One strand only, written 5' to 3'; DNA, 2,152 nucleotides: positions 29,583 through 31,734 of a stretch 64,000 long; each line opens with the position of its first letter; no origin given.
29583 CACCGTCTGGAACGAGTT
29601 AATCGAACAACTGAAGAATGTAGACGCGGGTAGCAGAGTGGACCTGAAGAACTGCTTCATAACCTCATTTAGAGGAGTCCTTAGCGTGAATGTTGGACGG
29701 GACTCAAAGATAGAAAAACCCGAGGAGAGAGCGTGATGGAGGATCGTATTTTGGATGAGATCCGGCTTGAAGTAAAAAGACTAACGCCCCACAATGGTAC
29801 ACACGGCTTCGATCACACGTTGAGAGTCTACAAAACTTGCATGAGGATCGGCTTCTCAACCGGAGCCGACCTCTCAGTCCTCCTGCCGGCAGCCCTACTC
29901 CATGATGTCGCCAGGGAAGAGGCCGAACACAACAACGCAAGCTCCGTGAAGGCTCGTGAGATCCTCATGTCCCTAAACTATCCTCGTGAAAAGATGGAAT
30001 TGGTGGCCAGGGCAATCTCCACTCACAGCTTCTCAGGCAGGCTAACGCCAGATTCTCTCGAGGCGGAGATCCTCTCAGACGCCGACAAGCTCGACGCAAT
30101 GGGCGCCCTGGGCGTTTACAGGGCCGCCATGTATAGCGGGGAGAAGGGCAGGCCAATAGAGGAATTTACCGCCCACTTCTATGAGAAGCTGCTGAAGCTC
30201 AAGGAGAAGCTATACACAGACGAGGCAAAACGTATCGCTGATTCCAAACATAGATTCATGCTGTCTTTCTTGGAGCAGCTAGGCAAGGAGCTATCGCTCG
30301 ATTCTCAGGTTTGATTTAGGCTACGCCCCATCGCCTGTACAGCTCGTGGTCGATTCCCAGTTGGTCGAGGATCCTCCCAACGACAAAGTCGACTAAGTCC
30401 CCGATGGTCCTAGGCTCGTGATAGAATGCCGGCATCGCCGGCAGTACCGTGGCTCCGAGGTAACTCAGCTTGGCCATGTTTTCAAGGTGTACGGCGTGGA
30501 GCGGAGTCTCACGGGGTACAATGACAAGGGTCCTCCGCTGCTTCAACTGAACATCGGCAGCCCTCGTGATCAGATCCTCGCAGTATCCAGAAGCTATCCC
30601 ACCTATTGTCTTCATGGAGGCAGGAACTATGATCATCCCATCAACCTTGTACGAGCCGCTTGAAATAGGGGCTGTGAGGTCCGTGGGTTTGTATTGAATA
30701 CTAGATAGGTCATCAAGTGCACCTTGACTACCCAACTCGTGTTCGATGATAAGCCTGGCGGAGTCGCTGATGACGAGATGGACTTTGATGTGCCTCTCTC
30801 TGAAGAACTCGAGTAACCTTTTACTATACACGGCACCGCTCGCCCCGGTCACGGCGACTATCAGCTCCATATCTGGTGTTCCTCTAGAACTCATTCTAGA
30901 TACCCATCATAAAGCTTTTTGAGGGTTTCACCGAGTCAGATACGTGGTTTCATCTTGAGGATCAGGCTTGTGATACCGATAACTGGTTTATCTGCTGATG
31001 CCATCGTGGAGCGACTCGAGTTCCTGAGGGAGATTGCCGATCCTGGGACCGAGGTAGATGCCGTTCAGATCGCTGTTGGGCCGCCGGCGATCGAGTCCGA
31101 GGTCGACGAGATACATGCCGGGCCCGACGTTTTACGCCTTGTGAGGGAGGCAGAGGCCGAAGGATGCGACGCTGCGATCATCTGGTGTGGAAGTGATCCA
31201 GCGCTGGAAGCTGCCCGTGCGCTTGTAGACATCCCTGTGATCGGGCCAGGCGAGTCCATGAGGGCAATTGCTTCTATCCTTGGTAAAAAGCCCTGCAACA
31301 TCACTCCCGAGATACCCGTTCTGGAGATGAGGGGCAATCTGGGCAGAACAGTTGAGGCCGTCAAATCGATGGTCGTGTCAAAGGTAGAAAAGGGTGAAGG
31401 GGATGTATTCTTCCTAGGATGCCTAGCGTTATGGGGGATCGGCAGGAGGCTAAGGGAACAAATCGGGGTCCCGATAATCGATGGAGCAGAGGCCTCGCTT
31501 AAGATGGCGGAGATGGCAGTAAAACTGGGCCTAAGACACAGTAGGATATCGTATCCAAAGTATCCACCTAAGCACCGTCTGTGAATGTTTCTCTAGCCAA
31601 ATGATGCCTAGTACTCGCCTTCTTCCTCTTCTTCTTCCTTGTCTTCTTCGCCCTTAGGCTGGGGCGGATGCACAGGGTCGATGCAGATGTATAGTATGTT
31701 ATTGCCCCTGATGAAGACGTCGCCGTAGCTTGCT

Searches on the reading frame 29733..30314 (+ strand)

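Call 47: search_protein_families(library=pfam, proteins=[window:29733-30314:+], max_evalue=0.0001)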
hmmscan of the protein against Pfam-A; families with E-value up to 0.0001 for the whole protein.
window:29733-30314:+ (193 aa): 1 family
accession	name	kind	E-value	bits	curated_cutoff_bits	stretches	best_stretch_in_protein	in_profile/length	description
PF01966.28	HD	-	2.5e-15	57.2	22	1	26-123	2-116/116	HD domain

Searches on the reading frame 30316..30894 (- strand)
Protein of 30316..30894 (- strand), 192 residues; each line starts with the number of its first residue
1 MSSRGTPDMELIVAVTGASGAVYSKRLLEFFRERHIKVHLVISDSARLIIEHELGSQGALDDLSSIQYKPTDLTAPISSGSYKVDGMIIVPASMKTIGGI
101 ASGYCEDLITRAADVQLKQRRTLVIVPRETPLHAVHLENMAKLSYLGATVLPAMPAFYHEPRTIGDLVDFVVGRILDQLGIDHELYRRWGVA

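Call 47: search_protein_families(library=pfam, proteins=[window:30316-30894:-], max_evalue=0.0001)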
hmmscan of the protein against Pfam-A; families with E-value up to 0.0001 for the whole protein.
window:30316-30894:- (192 aa): 1 family
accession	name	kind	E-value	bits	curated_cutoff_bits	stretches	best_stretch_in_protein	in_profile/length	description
PF02441.25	Flavoprotein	-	1.6e-44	151.8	22.7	1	9-179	1-162/162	Flavoprotein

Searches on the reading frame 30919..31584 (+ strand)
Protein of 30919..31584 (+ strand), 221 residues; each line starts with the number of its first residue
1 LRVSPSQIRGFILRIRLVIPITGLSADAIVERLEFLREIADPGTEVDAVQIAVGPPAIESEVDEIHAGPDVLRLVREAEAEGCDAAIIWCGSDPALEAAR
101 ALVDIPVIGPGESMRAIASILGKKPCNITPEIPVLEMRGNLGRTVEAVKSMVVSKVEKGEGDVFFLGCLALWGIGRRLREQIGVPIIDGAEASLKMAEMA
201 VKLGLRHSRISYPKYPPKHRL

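Call 47: search_protein_families(library=pfam, proteins=[window:30919-31584:+], max_evalue=0.0001)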
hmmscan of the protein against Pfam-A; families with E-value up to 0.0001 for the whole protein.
window:30919-31584:+ (221 aa): 1 family
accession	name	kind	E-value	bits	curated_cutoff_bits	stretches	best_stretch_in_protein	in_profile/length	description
PF01177.27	Asp_Glu_race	-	2.5e-23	83.4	31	2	37-120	21-106/211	Asp/Glu/Hydantoin racemase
